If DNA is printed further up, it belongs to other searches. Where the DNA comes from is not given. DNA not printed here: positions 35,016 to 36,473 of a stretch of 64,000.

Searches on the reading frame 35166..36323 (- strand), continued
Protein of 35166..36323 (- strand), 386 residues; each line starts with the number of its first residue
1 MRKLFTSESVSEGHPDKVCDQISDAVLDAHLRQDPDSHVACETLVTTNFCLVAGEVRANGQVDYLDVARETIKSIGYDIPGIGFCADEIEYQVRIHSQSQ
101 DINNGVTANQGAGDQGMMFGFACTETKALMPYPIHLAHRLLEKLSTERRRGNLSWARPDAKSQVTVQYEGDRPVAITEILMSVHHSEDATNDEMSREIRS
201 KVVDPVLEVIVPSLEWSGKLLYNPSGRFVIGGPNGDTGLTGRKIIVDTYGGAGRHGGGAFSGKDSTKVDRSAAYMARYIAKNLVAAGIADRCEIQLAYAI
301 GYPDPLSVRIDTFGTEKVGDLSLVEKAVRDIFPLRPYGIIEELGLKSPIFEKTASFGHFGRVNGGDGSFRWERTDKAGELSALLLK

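Call 22: find_encoding_contigs(protein=P0097, flank=2500, max_places=2)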
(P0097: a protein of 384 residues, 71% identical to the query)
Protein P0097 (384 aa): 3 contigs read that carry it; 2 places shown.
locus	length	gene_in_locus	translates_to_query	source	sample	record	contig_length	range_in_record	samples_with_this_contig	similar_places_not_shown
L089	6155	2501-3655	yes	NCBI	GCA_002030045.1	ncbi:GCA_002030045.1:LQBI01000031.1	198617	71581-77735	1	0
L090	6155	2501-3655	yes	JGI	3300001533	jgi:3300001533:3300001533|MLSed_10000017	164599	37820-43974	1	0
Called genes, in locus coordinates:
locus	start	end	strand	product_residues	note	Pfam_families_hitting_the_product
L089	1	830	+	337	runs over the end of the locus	PF00226:DnaJ, PF01556:DnaJ_C, PF00684:DnaJ_CXXCXGXG (weak)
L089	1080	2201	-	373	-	PF07719:TPR_2 (faint), PF13428:TPR_14 (faint)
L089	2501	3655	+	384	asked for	PF00438:S-AdoMet_synt_N, PF02772:S-AdoMet_synt_M, PF02773:S-AdoMet_synt_C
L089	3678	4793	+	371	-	PF01551:Peptidase_M23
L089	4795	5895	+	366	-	PF13177:DNA_pol3_delta2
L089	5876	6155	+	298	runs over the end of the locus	PF04468:PSP1, PF28472:PSP1_3rd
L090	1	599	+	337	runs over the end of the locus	PF00226:DnaJ, PF01556:DnaJ_C, PF00684:DnaJ_CXXCXGXG (weak)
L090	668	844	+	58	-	-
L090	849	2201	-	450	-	PF07719:TPR_2 (faint), PF13428:TPR_14 (faint)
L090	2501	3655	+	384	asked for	PF00438:S-AdoMet_synt_N, PF02772:S-AdoMet_synt_M, PF02773:S-AdoMet_synt_C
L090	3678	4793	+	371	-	PF01551:Peptidase_M23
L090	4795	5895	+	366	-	PF13177:DNA_pol3_delta2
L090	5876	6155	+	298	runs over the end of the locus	PF04468:PSP1, PF28472:PSP1_3rd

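Call 23: find_encoding_contigs(protein=P0107, flank=2500, max_places=2)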
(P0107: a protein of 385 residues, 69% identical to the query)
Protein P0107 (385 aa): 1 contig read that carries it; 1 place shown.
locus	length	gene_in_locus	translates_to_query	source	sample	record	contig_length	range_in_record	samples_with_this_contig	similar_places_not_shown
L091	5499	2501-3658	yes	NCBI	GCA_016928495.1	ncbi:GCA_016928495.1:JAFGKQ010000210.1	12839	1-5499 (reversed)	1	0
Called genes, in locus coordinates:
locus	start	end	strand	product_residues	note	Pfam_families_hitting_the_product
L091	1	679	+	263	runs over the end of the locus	PF27030:AbpE_bact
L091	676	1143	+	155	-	PF09383:NIL, PF13183:Fer4_8 (faint), PF00037:Fer4 (weak), PF12797:Fer4_2 (weak), PF13237:Fer4_10, PF14697:Fer4_21, PF12838:Fer4_7, PF13187:Fer4_9, +5 more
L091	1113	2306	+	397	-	PF01837:HcyBio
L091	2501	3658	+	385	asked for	PF00438:S-AdoMet_synt_N, PF02772:S-AdoMet_synt_M, PF02773:S-AdoMet_synt_C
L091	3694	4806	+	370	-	PF01551:Peptidase_M23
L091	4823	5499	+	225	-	PF13177:DNA_pol3_delta2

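Call 24: find_encoding_contigs(protein=P0090, flank=2500, max_places=2)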
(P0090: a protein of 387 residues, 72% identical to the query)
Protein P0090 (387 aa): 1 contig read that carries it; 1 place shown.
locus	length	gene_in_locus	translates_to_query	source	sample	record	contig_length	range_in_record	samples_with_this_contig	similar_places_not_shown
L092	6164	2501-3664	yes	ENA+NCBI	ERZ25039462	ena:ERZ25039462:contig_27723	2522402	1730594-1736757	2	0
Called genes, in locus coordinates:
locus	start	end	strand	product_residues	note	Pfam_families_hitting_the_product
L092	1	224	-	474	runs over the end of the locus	PF02310:B12-binding, PF04055:Radical_SAM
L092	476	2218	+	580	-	PF00682:HMGL-like (weak), PF02436:PYC_OADA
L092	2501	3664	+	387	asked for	PF00438:S-AdoMet_synt_N, PF02772:S-AdoMet_synt_M, PF02773:S-AdoMet_synt_C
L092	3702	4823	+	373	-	PF01551:Peptidase_M23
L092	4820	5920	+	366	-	PF13177:DNA_pol3_delta2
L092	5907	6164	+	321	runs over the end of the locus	PF04468:PSP1, PF28472:PSP1_3rd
